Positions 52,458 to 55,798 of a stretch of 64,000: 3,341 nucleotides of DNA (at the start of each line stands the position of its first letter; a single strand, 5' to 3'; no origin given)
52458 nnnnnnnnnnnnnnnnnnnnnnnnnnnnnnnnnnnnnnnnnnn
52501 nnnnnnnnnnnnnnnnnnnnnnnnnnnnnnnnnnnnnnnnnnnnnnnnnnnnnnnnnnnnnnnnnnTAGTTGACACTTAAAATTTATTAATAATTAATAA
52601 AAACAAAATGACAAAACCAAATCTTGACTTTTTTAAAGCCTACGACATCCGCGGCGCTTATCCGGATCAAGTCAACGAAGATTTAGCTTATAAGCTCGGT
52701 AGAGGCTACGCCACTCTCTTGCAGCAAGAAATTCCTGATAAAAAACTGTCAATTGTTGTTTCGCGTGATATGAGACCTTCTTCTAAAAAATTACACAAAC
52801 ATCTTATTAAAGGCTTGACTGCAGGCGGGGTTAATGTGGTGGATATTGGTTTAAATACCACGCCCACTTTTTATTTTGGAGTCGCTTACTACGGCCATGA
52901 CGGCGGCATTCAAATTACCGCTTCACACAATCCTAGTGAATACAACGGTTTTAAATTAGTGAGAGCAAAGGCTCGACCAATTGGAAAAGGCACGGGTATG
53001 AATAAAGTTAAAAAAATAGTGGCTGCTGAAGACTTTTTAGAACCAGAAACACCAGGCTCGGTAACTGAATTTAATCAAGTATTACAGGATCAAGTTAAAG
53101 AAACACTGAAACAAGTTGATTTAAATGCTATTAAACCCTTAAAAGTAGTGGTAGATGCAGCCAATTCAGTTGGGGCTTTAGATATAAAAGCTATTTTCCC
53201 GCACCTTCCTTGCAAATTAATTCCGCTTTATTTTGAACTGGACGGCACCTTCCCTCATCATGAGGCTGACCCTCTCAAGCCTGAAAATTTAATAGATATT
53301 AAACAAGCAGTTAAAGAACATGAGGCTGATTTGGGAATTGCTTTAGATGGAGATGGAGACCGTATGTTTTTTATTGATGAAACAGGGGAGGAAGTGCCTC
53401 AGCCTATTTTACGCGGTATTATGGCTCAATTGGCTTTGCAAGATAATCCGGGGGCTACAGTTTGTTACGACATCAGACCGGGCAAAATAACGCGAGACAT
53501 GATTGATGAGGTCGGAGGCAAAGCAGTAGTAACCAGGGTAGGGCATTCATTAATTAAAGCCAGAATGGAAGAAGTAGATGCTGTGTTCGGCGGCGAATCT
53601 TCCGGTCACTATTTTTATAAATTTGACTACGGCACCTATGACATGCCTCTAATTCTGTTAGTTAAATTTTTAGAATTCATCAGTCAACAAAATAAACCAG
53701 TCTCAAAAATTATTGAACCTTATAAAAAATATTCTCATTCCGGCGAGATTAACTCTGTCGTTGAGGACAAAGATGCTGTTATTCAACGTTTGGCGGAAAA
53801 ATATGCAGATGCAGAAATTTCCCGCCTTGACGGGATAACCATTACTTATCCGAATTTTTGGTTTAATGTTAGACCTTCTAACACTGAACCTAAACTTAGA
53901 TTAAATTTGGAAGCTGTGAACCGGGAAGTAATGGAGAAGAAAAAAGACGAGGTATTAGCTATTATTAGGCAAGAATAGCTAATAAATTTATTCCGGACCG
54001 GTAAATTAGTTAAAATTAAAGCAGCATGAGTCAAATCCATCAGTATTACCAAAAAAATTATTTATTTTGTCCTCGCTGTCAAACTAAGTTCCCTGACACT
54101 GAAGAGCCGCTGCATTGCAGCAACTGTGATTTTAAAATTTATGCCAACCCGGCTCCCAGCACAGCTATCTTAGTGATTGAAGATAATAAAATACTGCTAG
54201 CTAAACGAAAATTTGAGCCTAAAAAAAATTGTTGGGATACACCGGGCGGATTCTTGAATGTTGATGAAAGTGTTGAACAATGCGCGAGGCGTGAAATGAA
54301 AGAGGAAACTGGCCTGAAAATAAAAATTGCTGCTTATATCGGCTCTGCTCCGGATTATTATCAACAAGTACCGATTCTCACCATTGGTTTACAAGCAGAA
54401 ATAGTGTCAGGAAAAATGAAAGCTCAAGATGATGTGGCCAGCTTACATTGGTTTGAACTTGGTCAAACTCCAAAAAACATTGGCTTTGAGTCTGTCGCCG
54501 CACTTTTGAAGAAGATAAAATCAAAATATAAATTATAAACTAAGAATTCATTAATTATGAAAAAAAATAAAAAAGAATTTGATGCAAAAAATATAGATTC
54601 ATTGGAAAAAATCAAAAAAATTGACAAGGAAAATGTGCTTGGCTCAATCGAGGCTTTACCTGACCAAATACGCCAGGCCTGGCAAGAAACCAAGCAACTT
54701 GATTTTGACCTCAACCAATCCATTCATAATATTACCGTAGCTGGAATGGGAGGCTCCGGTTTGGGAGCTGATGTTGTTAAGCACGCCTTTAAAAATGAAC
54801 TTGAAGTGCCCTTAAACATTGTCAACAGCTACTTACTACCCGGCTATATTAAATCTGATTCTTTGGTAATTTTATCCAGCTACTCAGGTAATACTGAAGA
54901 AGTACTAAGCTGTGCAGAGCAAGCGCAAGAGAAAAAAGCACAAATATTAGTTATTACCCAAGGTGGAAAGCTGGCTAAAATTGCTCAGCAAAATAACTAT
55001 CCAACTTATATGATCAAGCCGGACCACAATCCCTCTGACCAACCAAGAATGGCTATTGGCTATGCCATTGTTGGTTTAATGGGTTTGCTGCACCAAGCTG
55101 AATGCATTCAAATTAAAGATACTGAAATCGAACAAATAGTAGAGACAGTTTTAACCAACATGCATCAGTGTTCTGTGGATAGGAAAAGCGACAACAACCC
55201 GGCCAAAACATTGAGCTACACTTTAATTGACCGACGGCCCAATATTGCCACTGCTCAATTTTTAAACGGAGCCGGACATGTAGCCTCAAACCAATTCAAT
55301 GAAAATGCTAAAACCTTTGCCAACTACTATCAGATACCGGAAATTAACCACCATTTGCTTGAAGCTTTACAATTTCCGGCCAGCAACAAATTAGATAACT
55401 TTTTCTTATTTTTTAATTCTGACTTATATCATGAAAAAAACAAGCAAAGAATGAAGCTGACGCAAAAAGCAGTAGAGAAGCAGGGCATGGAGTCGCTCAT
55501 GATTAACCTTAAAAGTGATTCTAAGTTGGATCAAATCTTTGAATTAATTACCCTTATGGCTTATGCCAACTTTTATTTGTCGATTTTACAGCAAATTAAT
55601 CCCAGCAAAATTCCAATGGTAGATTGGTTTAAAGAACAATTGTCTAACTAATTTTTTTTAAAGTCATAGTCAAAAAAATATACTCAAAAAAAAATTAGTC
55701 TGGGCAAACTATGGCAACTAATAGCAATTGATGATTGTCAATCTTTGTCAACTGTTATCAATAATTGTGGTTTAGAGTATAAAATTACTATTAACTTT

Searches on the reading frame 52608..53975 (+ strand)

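Call 57: search_protein_families(library=pfam, proteins=[window:52608-53975:+])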
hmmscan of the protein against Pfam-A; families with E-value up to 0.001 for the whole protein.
window:52608-53975:+ (456 aa): 4 families
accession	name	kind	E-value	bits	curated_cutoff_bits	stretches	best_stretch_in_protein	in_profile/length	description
PF02878.22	PGM_PMM_I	-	1.4e-35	122.4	22.5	1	9-143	4-136/138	Phosphoglucomutase/phosphomannomutase, alpha/beta/alpha domain I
PF02879.22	PGM_PMM_II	-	2e-22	80.1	29.3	1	165-260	6-103/103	Phosphoglucomutase/phosphomannomutase, alpha/beta/alpha domain II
PF02880.22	PGM_PMM_III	-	1.4e-16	61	20.7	1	271-375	8-115/115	Phosphoglucomutase/phosphomannomutase, alpha/beta/alpha domain III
PF00408.26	PGM_PMM_IV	-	7.8e-11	42.3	23.1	1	380-450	1-66/68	Phosphoglucomutase/phosphomannomutase, C-terminal domain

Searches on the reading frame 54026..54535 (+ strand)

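Call 57: search_protein_families(library=pfam, proteins=[window:54026-54535:+])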
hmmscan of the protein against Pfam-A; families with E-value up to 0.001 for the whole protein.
window:54026-54535:+ (170 aa): 1 family
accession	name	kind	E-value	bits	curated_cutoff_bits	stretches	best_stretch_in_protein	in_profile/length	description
PF00293.34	NUDIX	-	1.3e-18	67.7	21.1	1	44-148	4-118/134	NUDIX domain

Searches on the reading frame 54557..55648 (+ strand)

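Call 57: search_protein_families(library=pfam, proteins=[window:54557-55648:+])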
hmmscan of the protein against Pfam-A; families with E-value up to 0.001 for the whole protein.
window:54557-55648:+ (364 aa): 2 families
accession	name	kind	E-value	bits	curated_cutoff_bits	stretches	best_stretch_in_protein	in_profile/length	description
PF10432.14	bact-PGI_C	-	3.5e-28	98.9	24.5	1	213-362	2-151/151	Bacterial phospho-glucose isomerase C-terminal SIS domain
PF01380.27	SIS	-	1.1e-09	38.6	25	1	57-158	6-110/131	SIS domain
